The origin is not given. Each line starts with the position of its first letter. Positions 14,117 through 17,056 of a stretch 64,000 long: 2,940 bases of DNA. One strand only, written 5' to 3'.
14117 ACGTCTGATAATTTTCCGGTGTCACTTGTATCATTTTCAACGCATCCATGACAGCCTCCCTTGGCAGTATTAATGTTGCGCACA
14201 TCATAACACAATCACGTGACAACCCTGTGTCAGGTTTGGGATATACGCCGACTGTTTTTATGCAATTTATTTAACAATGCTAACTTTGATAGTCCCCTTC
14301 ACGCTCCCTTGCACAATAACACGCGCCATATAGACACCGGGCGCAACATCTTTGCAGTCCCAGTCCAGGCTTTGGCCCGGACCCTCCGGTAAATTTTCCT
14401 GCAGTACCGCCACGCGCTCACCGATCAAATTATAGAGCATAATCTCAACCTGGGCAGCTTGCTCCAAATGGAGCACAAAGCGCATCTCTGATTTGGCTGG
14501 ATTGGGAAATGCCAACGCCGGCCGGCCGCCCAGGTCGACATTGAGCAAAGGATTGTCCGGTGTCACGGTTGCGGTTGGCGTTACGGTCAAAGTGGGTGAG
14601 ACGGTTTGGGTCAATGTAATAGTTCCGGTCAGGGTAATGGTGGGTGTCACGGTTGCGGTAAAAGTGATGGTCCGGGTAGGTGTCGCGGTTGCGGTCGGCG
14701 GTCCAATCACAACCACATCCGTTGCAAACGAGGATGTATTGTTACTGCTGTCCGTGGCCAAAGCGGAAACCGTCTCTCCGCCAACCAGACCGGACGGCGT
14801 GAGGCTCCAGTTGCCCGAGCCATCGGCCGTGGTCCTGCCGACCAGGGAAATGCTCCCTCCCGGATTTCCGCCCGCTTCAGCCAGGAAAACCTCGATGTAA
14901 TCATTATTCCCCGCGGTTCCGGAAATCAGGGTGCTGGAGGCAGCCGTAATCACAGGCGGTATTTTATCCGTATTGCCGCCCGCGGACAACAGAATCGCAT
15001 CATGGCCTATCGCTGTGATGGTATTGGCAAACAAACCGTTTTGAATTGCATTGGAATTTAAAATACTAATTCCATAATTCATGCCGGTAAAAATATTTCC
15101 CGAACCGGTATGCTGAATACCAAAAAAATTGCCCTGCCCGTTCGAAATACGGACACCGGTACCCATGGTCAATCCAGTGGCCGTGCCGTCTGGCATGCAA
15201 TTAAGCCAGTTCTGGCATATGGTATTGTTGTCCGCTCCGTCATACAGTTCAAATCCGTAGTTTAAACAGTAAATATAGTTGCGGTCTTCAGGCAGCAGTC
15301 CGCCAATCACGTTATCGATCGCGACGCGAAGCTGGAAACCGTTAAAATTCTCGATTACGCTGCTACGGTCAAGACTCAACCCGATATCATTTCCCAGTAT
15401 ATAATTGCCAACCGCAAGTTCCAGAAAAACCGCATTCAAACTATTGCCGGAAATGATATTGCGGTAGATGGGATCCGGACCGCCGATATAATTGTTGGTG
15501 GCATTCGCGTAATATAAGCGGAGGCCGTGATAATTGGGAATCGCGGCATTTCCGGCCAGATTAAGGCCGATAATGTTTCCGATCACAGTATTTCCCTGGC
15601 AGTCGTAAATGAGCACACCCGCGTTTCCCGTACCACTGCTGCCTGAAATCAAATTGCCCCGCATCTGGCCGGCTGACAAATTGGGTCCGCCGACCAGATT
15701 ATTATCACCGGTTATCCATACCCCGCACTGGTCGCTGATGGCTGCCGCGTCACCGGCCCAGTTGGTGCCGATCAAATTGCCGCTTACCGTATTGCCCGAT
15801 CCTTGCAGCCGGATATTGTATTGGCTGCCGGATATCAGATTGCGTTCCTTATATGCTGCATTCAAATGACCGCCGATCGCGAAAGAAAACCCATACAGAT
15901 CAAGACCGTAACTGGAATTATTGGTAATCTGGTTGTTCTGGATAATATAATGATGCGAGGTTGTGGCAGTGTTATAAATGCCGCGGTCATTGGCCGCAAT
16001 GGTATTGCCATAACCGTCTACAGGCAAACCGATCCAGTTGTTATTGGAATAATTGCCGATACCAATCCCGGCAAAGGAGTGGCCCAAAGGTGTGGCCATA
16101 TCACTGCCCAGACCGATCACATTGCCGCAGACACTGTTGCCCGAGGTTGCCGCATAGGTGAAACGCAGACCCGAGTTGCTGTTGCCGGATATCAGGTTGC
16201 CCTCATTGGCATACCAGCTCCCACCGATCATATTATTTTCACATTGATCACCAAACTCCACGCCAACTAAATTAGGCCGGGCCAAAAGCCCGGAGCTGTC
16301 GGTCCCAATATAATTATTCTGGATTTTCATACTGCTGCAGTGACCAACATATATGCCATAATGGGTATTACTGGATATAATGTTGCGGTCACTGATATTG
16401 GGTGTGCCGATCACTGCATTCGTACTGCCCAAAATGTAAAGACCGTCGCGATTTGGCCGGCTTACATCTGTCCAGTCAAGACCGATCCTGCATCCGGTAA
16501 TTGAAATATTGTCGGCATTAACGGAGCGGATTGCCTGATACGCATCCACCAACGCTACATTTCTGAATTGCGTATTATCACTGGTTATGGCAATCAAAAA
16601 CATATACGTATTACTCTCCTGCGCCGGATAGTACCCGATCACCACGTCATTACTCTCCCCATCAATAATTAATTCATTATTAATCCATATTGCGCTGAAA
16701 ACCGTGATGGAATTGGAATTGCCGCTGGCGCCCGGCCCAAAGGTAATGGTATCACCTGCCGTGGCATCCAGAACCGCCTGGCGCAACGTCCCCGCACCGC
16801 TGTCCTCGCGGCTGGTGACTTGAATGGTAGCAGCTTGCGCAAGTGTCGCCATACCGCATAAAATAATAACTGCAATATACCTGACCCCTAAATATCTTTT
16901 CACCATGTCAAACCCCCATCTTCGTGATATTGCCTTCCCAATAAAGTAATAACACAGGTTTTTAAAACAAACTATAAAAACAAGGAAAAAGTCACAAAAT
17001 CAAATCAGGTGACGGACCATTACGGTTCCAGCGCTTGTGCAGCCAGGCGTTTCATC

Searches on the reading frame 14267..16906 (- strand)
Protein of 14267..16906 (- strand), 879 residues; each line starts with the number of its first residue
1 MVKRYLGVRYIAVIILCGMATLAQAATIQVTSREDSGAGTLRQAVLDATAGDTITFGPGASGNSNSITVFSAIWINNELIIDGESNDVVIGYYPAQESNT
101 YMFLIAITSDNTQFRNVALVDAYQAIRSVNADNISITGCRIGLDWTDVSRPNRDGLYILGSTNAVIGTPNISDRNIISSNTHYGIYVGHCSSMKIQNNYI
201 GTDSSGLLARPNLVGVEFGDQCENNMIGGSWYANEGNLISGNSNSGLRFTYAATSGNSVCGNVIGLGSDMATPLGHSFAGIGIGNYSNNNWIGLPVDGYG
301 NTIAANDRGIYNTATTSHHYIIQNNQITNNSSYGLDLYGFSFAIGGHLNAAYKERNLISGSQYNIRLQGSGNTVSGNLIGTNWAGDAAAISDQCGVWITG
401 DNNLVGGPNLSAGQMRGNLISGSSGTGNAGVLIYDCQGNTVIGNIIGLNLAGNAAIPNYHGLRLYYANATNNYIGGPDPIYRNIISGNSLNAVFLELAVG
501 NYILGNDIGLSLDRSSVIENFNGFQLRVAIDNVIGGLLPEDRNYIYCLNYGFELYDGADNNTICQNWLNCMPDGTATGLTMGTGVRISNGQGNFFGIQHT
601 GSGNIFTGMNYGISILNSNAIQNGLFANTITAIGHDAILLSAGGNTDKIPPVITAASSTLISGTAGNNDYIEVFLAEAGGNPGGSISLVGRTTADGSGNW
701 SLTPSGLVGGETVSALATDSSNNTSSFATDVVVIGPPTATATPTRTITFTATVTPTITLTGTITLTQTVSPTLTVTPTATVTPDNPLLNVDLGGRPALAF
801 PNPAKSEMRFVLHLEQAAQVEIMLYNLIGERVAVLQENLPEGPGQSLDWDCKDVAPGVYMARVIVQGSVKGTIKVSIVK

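Call 3: search_protein_families(library=pfam, proteins=[window:14267-16906:-], max_evalue=1)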
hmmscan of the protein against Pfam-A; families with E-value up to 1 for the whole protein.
window:14267-16906:- (879 aa): 6 families
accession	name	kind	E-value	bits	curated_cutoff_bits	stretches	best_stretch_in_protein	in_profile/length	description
PF05048.19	NosD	-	2e-08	34.4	23.6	3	65-243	8-168/212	Periplasmic copper-binding protein (NosD)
PF13229.12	Beta_helix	-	3.1e-06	27.3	25.9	1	173-341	14-148/158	Right handed beta helix region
PF18962.6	Por_Secre_tail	-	8.2e-06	26.5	27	1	800-867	2-66/75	Secretion system C-terminal sorting domain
PF17936.7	Big_6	-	0.0069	17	27.6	1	656-730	12-78/83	Bacterial Ig domain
PF23192.1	NOMO_12th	-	0.15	13.3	27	1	758-817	5-66/98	NOMO C-terminal transthyretin-like domain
PF15058.11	Speriolin_N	-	0.23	11.9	27.9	1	718-789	131-201/228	Speriolin N terminus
